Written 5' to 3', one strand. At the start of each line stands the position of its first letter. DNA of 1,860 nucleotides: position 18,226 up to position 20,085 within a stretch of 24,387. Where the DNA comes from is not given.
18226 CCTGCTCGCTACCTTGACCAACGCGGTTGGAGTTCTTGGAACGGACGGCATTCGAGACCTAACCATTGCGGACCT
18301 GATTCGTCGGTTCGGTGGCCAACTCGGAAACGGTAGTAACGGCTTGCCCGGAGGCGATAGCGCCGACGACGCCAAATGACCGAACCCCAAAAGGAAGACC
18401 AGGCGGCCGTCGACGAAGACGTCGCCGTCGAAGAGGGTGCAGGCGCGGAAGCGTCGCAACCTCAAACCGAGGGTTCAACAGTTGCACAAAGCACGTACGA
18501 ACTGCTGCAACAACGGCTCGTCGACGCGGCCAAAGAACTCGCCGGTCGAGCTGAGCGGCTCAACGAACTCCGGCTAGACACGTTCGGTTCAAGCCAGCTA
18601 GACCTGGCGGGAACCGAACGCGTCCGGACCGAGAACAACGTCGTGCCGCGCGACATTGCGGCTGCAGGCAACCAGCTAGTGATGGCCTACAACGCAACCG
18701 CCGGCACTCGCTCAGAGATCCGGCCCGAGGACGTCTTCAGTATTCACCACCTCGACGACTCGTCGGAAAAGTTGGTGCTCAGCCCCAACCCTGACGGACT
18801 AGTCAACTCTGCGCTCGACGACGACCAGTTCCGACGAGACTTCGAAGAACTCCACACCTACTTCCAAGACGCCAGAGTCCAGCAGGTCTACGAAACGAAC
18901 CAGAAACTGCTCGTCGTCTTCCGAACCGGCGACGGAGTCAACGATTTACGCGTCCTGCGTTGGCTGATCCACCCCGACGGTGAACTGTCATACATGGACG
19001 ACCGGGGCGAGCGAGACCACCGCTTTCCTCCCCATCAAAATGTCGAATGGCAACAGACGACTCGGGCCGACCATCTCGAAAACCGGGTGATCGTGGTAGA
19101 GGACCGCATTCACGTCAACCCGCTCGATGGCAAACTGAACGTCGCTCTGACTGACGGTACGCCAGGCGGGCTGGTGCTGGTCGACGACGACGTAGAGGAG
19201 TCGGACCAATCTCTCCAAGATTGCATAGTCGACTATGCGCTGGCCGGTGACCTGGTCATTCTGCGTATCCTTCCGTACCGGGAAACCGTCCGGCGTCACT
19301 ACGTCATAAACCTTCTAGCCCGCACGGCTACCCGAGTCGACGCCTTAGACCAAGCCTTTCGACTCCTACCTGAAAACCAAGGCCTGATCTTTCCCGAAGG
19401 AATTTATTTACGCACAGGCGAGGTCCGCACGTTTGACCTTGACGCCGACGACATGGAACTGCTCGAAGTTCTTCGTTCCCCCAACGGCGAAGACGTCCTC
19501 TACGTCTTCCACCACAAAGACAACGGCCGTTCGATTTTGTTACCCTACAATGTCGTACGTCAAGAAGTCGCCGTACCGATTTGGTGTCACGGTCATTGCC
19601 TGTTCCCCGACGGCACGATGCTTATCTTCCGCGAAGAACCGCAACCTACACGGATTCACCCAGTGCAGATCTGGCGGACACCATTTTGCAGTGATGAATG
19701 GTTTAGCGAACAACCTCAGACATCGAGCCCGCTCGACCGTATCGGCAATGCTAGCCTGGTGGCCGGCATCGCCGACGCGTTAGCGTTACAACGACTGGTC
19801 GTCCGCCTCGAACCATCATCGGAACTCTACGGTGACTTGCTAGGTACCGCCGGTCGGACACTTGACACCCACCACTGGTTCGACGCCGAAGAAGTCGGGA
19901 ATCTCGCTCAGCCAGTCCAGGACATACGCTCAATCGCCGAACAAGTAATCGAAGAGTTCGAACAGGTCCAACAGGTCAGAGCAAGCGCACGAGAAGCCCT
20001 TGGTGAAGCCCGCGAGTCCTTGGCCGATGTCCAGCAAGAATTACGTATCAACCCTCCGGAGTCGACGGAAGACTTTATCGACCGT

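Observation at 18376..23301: Architecture of the 1641-aa protein: the only P-loop is a C-terminal MoxR-type AAA+ core after about 1270 aa of non-ATPase sequence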

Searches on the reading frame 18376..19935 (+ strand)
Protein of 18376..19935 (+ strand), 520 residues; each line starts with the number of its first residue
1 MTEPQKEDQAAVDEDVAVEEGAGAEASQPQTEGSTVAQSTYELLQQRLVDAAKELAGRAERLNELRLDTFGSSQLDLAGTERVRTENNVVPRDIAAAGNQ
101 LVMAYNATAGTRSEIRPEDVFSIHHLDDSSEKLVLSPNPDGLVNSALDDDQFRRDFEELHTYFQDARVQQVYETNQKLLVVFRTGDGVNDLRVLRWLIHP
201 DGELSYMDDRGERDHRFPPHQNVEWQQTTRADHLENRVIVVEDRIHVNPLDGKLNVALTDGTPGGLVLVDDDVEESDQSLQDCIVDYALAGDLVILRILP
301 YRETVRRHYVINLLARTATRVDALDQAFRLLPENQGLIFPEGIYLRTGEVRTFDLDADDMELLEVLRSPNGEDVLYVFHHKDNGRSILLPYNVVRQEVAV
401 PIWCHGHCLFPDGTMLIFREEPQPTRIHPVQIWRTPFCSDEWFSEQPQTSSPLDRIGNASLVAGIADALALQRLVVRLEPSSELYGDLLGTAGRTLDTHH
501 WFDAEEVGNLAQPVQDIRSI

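Call 25: find_related_loci(query=A1, collection=genome_contigs, flank=10000)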
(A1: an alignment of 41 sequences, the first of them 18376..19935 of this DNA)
Query A1 (520 aa) in genome_contigs; peptide patterns used: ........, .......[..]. (x = any residue, [..] = any of these).
600 stretches matched a pattern (row limit reached: there are more); 422 encode a relative of the query (tblastn E <= 1e-3); the best 80 are kept; 80 distinct loci.
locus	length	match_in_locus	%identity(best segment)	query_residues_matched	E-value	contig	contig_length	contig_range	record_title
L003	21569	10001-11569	63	3-520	0e+0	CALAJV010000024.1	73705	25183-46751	MAG: uncultured Acidimicrobiales bacterium isolate L4_Bin_METABAT__59_1 genome assembly, contig: c_000000327499, whole g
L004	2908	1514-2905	62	32-482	0e+0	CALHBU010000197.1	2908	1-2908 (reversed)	MAG: uncultured Acidimicrobiales bacterium isolate R2_Bin_MAXBIN__081_sub_1 genome assembly, contig: c_000000569305, who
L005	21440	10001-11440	47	40-517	2e-150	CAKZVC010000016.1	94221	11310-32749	MAG: uncultured Acidimicrobiales bacterium isolate L4_Bin_MAXBIN__068_sub_1 genome assembly, contig: c_000001750571, who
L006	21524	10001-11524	44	20-519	5e-145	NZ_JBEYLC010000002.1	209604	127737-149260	Nocardiopsis sp. NPDC006832 NPDC006832_295_A7.ctg-0002, whole genome shotgun sequence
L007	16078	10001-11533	44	17-519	1e-144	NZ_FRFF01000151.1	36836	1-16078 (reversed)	Nocardiopsis sp. JB363, whole genome shotgun sequence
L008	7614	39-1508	44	23-519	7e-145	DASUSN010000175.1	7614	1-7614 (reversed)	MAG TPA_asm: Thermoanaerobaculia bacterium isolate SMAG_U1737 k141_1385450, whole genome shotgun sequence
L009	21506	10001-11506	43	21-519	8e-144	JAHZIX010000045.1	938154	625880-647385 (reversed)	MAG: Deltaproteobacteria bacterium isolate P_S1_bin.14 k141_1565743, whole genome shotgun sequence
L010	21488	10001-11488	43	21-519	3e-142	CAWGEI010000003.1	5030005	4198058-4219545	MAG: uncultured Acidobacteriota bacterium isolate MFD01916.bin.2.105 genome assembly, contig: contig_3365, whole genome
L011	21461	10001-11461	46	40-519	1e-141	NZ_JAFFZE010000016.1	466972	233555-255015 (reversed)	Actinophytocola gossypii strain S1-96 Scaffold8_1, whole genome shotgun sequence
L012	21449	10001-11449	46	39-518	4e-141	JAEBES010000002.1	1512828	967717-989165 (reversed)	UNVERIFIED_CONTAM: Amycolatopsis sp. cmx-13-12 cmx-13-12_NODE_2_length_1512828_cov_24.764511, whole genome shotgun seque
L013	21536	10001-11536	46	2-517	7e-141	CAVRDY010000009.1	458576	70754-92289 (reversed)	MAG: uncultured Actinomycetes bacterium isolate MFD09964.bin.2.70 genome assembly, contig: contig_27907, whole genome sh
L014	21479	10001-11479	45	25-519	1e-140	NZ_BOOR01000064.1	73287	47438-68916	Planotetraspora thailandica strain NBRC 104271 sequence064, whole genome shotgun sequence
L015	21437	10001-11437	47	34-519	4e-140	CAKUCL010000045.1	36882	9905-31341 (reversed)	MAG: uncultured Actinoplanes sp. isolate REFINED_METABAT215_TOP10_CONTIGS_1500_ASSEMBLY_K77_MERGED__Hadza_MoBio_hadza-I-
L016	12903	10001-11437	45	40-519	3e-139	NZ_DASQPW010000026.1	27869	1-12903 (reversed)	MAG: Stackebrandtia sp. isolate SMAG_U10840 k141_177403, whole genome shotgun sequence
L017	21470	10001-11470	44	33-519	2e-139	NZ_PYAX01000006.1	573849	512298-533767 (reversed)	Saccharothrix carnea strain CGMCC 4.7097 Ga0171604_106, whole genome shotgun sequence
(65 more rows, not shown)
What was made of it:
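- It is enriched in bacteria with large genomes and complex life cycles (call 25).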

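Call 28: search_protein_representatives(protein=window:18376-19935:+)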
Query: 520 residues. Proteins with E-value up to 0.001 (for the whole library): 635; up to 1e-10: 415; up to 1e-30: 198. The best 150 are listed.
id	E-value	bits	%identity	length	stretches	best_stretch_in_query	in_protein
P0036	3.3e-170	583.5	55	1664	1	35-519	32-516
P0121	1.5e-153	528.5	48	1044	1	22-519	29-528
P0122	4.3e-147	507.2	49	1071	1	36-519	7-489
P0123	4.6e-143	493.9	46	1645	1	23-519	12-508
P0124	1.3e-137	475.9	44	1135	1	36-519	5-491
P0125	7.3e-134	463.6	48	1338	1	39-517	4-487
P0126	8.5e-133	460.1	44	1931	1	8-518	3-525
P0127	5.9e-130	450.7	45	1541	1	33-519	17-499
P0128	6.9e-127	440.6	44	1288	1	30-519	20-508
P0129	3.5e-125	434.9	43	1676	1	22-518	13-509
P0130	7.3e-121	420.7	42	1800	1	38-518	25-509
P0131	5.6e-117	407.9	45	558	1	25-442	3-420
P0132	4.5e-115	401.6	40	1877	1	13-518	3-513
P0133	3.4e-111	388.8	38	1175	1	38-519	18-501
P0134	5.1e-110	384.9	39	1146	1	24-519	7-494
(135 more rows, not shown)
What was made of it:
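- Checked: 635 cluster representatives at 50% identity match the N-terminal domain (call 28).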

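Call 32: predict_structure(alignment_id=A1)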
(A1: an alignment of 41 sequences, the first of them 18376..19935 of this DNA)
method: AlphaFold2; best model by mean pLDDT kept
length: 520 residues; sequences in the alignment: 41
mean_pLDDT: 86.8   pTM: 0.84
mean pLDDT of the five models: 86.8, 86.7, 85.7, 85.0, 84.8
residues with pLDDT >= 90: 343; 70-90: 131; 50-70: 10; < 50: 36
segments of 3 or more residues with pLDDT < 50: 1-36
pLDDT, mean of each block of 10 residues (from residue 1): 39 36 35 52 92 97 92 86 91 89 85 82 84 83 81 94 90 92 89 93 90 79 91 93 95 94 89 93 95 95 95 94 92 93 93 88 91 93 89 90 93 92 90 93 84 90 95 91 90 95 95 96
secondary structure, 60 per line:
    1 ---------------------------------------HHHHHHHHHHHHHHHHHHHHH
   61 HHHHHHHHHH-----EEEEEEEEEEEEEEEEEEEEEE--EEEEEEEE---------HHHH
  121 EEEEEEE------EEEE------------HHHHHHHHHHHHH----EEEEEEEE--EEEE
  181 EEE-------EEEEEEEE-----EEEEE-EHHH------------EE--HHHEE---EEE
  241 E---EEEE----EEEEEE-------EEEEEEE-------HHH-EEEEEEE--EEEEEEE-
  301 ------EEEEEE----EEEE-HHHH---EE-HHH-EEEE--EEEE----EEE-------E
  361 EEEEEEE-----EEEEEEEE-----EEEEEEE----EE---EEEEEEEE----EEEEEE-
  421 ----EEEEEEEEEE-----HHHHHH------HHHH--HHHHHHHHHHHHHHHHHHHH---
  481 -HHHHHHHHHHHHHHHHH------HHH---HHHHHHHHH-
elements in order: H40-70 E76-97 E100-107 H117-120 E121-127 E134-137 H150-162 E167-174 E177-183 E191-198 E204-208 E238-241 E245-248 E253-258 E266-272 E284-290 E293-299 E307-312 E317-320 H322-325 E336-339 E342-345 E350-352 E360-367 E373-380 E386-392 E402-409 E414-419 E425-434 H440-445 H452-455 H458-477 H482-498 H511-519
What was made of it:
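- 18376..18492 (+): Acidic, disordered, non-conserved N-terminal tail (aa 1-39). pLDDT is below 50 for aa 1-36 (call 32).
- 18535..19875 (+): DUF3686 domain (aa 54-500): a helix at aa 40-70, a beta-propeller-like all-beta body at aa 76-434, then helices. AF2 pLDDT 86.8, pTM 0.84 (call 32).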

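Call 65: search_dna_similar(query=window:18376-19935:+, collection=plasmids, mode=protein, max_rows=15)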
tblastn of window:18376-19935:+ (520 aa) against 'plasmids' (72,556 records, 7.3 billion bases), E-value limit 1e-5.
Records with a match: 13; places in all: 13; records where one place covers at least 80% of the query: 13.
Best place of each record, by identity: <60% 13.
By first word of the organism name: Streptomyces 3; Proteus 2; Deinococcus 2; Nonomuraea 1; Pseudomonas 1; Halomonas 1; Hymenobacter 1; Vibrio 1; Photobacterium 1.
By predicted mobility (MOB-suite, as given by PLSDB): non-mobilizable 10; mobilizable 3.
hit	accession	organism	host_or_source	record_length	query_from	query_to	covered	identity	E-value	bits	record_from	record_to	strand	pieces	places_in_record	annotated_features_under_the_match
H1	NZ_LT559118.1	Nonomuraea gerenzanensis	-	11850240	39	519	93%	46.3%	2e-127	417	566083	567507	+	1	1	none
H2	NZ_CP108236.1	Streptomyces sp. NBC_00080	-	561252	39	519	93%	43.3%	7e-113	375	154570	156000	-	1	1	DNA repair ATPase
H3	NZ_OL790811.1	Proteus mirabilis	-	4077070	34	517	93%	38.8%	5e-99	335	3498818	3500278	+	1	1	none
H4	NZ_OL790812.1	Proteus mirabilis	-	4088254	34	517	93%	38.8%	5e-99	335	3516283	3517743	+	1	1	none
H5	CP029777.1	Deinococcus actinosclerus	mixed culture,wastewater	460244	39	517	92%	38.0%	1e-93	319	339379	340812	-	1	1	DNA repair protein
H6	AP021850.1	Deinococcus grandis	-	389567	39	517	92%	37.8%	1e-91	313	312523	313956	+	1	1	hypothetical protein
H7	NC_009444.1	Pseudomonas fluorescens SBW25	-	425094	41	517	92%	37.2%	7e-88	303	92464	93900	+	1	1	DNA repair ATPase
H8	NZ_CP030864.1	Streptomyces globosus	cell culture,environment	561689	39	467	83%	41.1%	2e-91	313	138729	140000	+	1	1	DNA repair ATPase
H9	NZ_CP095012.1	Streptomyces sp. 2P-4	cell culture,mudflats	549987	39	467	83%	41.1%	2e-91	313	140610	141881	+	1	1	DNA repair ATPase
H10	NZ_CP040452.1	Halomonas sp. PA16-9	-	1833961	39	501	89%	37.9%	5e-96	326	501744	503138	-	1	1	none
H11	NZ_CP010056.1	Hymenobacter sp. DG25B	single cell,soil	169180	40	518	92%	35.1%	5e-84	291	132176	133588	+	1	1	DNA repair ATPase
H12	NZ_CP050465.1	Vibrio campbellii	single cell,seawater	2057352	31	517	94%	30.4%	2e-76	269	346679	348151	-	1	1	none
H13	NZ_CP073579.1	Photobacterium sp. GJ3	-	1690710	40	503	89%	31.6%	1e-75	267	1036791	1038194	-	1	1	record has no annotation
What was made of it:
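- The trio sits on megaplasmids such as pQBR103, Deinococcus and Hymenobacter plasmids (calls 25, 65).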

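Call 66: search_dna_similar(query=window:18376-19935:+, collection=phages, mode=protein, max_rows=10)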
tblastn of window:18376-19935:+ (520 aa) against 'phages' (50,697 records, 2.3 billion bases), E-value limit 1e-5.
No match.
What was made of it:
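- The phage collection gives no match (call 66).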

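Call 67: get_annotated_region(hit=H7, flank=7000)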
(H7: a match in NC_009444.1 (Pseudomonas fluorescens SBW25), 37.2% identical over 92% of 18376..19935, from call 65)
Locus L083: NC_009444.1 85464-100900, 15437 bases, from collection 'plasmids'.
description: Pseudomonas fluorescens SBW25 plasmid pQBR103, complete sequence
organism: Pseudomonas fluorescens SBW25 (NCBI taxid 216595)
taxonomy: Bacteria; Pseudomonadota; Gammaproteobacteria; Pseudomonadales; Pseudomonadaceae; Pseudomonas; Pseudomonas fluorescens; Pseudomonas fluorescens SBW25
host: -; source: -; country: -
typing (MOB-suite, as given by PLSDB): non-mobilizable; replicon rep_cluster_1081; mating-pair formation MPF_I
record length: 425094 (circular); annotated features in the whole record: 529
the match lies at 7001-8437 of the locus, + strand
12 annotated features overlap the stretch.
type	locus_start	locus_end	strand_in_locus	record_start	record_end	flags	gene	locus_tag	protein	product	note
CDS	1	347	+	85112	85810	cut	-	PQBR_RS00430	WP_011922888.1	PspA/IM30 family protein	-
CDS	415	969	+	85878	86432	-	-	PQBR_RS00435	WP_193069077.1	rhomboid family intramembrane serine protease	-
CDS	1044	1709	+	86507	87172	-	-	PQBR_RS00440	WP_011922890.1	DUF2491 family protein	-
CDS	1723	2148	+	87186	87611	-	-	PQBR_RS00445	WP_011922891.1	DUF350 domain-containing protein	-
CDS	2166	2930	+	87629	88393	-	-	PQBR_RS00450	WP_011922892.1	DUF1190 domain-containing protein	-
CDS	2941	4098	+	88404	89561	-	-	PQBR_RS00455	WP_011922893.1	glutathionylspermidine synthase family protein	-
CDS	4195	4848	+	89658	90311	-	-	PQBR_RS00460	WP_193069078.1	hypothetical protein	-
CDS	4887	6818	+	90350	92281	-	-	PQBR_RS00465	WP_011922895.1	SPFH domain-containing protein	-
CDS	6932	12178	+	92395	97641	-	-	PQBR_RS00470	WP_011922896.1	DNA repair ATPase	-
CDS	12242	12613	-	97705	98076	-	-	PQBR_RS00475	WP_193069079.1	histone-like nucleoid-structuring protein, MvaT/MvaU family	GO:0071824 - protein-DNA complex organization [Evidence IEA]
CDS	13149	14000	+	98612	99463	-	-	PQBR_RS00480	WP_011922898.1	hypothetical protein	-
CDS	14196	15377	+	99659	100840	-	-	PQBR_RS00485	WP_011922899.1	C2H2-type zinc finger protein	-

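Call 68: get_annotated_region(hit=H5, flank=7000)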
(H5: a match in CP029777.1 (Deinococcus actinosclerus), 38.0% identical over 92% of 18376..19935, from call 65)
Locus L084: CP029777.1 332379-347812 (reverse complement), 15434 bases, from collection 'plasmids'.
description: Deinococcus actinosclerus strain SJTR plasmid unnamed3, complete sequence
organism: Deinococcus actinosclerus (NCBI taxid 1768108)
taxonomy: Bacteria; Deinococcota; Deinococci; Deinococcales; Deinococcaceae; Deinococcus; Deinococcus actinosclerus
host: -; source: mixed culture,wastewater; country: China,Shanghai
typing (MOB-suite, as given by PLSDB): non-mobilizable
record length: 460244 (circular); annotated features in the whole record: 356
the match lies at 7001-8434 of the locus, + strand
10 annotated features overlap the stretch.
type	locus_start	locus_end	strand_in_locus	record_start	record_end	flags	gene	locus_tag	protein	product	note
CDS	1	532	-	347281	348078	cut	modB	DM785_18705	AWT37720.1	molybdate ABC transporter permease subunit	-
CDS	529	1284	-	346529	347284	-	modA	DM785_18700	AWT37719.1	molybdate ABC transporter substrate-binding protein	-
CDS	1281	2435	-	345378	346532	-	-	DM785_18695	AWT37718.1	XRE family transcriptional regulator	-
CDS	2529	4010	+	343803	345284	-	-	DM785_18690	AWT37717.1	GGDEF domain-containing protein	-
CDS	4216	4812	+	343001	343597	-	-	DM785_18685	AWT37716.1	hypothetical protein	-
CDS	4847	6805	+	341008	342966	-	-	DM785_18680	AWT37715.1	hypothetical protein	-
CDS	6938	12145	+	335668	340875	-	-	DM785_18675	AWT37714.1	DNA repair protein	-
CDS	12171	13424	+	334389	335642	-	-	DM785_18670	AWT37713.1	glycerate kinase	-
CDS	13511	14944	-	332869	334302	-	-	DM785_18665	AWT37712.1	guanine permease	-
CDS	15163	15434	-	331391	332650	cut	-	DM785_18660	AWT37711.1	transcriptional regulator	-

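Call 70: get_annotated_region(hit=H3, flank=9000)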
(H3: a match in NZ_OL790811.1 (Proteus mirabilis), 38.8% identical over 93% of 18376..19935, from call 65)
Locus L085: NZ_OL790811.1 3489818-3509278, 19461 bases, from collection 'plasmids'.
description: Proteus mirabilis strain H63 plasmid unnamed, complete sequence
organism: Proteus mirabilis (NCBI taxid 584)
taxonomy: Bacteria; Pseudomonadota; Gammaproteobacteria; Enterobacterales; Morganellaceae; Proteus; Proteus mirabilis
host: -; source: -; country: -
typing (MOB-suite, as given by PLSDB): mobilizable; relaxase MOBP
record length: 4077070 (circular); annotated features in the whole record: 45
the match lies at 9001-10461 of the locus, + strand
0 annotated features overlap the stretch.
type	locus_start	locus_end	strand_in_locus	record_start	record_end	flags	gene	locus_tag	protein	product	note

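Call 71: get_annotated_region(hit=H12, flank=9000)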
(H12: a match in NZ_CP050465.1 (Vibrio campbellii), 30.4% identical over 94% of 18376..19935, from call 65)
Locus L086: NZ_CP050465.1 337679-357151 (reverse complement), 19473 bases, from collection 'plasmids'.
description: Vibrio campbellii strain LJC015 plasmid unnamed1, complete sequence
organism: Vibrio campbellii (NCBI taxid 680)
taxonomy: Bacteria; Pseudomonadota; Gammaproteobacteria; Vibrionales; Vibrionaceae; Vibrio; Vibrio campbellii
host: -; source: single cell,seawater; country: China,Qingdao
typing (MOB-suite, as given by PLSDB): non-mobilizable
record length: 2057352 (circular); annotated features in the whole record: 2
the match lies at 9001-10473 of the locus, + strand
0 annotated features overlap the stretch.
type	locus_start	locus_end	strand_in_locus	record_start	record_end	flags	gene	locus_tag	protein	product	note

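Call 72: get_annotated_region(hit=H11, flank=9000)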
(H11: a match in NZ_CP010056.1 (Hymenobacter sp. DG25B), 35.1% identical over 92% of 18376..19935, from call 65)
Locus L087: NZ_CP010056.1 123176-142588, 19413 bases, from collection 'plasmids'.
description: Hymenobacter sp. DG25B plasmid unnamed, complete sequence
organism: Hymenobacter sp. DG25B (NCBI taxid 1385664)
taxonomy: Bacteria; Bacteroidota; Cytophagia; Cytophagales; Hymenobacteraceae; Hymenobacter; Hymenobacter sp. DG25B
host: -; source: single cell,soil; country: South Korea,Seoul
typing (MOB-suite, as given by PLSDB): non-mobilizable
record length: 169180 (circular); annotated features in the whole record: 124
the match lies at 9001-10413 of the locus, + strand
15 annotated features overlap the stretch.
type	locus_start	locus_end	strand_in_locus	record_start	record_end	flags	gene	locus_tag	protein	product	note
CDS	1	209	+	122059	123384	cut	-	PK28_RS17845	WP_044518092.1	sugar porter family MFS transporter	GO:0008643 - carbohydrate transport [Evidence IEA]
CDS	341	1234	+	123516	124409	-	-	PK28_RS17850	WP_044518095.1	carbohydrate kinase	GO:0005975 - carbohydrate metabolic process [Evidence IEA]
CDS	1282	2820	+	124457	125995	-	-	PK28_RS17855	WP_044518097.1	glycoside hydrolase family 32 protein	-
CDS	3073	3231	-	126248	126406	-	-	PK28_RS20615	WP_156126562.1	hypothetical protein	-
CDS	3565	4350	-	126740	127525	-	-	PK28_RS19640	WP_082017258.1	LexA family transcriptional regulator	-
CDS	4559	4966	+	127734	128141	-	-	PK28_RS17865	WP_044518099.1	molecular chaperone Tir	-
CDS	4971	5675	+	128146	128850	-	-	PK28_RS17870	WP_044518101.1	PspA/IM30 family protein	-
CDS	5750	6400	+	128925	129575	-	-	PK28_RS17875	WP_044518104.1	DUF1449 family protein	-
CDS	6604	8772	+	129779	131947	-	-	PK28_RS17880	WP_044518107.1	hypothetical protein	-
CDS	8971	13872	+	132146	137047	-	-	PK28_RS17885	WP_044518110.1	DNA repair ATPase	-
CDS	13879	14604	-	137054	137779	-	-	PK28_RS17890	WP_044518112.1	LytTR family DNA-binding domain-containing protein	-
CDS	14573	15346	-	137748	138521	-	-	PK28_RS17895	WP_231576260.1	histidine kinase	GO:0000160 - phosphorelay signal transduction system [Evidence IEA]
CDS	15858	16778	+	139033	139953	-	-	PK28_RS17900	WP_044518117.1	ABC transporter ATP-binding protein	-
CDS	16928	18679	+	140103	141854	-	-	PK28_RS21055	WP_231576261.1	hypothetical protein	-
CDS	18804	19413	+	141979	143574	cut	-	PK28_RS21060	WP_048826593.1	M1 family aminopeptidase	-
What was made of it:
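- PspA/IM30 lies upstream in pQBR103 and Hymenobacter (calls 67, 72).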

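Call 76: search_protein_families(library=pfam, proteins=[L086:13852-14553:+, L086:14572-15627:+, L086:5289-5807:-, L086:4171-5157:+, L086:3328-4110:+, L085:14634-15596:+, L085:4880-5473:-, L085:3696-4880:-, L085:5952-6578:+, L086:6211-6819:+], max_evalue=0.001)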
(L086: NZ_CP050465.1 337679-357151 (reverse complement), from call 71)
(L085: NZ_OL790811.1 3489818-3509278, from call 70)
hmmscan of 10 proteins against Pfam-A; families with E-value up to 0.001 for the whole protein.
L086:13852-14553:+ (234 aa): 2 families
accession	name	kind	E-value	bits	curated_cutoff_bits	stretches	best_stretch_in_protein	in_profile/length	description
PF13091.12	PLDc_2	-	2.3e-30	105.6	27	1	102-225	1-132/132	PLD-like domain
PF07894.18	SACK1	-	0.00097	19.2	21.4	0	173-226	218-270/274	Scaffolding anchor of CK1 domain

L086:14572-15627:+ (352 aa): 1 family
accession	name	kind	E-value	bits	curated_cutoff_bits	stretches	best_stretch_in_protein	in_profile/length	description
PF05816.16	TelA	-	2.4e-78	264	30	1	22-349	3-331/332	Toxic anion resistance protein (TelA)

L086:5289-5807:- (173 aa): 1 family
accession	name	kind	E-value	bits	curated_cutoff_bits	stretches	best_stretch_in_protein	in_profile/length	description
PF09831.14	DUF2058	-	3e-59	200.5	25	1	5-173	1-174/174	Uncharacterized protein conserved in bacteria (DUF2058)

L086:4171-5157:+ (329 aa): 1 family
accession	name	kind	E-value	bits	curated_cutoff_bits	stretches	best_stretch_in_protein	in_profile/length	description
PF04228.19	Zn_peptidase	-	1.6e-101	340.1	23.2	1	30-326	1-290/290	Putative neutral zinc metallopeptidase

L086:3328-4110:+ (261 aa): 0 families

L085:14634-15596:+ (321 aa): 3 families
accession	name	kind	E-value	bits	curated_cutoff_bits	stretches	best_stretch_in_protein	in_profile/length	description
PF12833.13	HTH_18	-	6.7e-18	65.2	33.6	1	237-316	2-79/80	Helix-turn-helix domain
PF00165.29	HTH_AraC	-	4.1e-15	55.9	26.6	1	280-316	7-42/42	Bacterial regulatory helix-turn-helix proteins, AraC family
PF14525.12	AraC_binding_2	-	1.1e-11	45.2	27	1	36-196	14-171/173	AraC-binding-like domain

L085:4880-5473:- (198 aa): 1 family
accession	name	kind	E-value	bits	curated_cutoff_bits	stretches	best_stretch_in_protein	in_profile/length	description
PF04011.17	LemA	-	1.6e-49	168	26.2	1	37-196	2-149/149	LemA family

L085:3696-4880:- (395 aa): 1 family
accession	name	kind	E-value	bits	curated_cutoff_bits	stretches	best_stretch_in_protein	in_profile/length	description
PF04536.20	TPM_phosphatase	-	1e-39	135.8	22.1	1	35-160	1-124/125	TPM domain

L085:5952-6578:+ (209 aa): 0 families

L086:6211-6819:+ (203 aa): 0 families
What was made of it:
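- LemA and TPM genes lie next to the Proteus trio (call 76).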
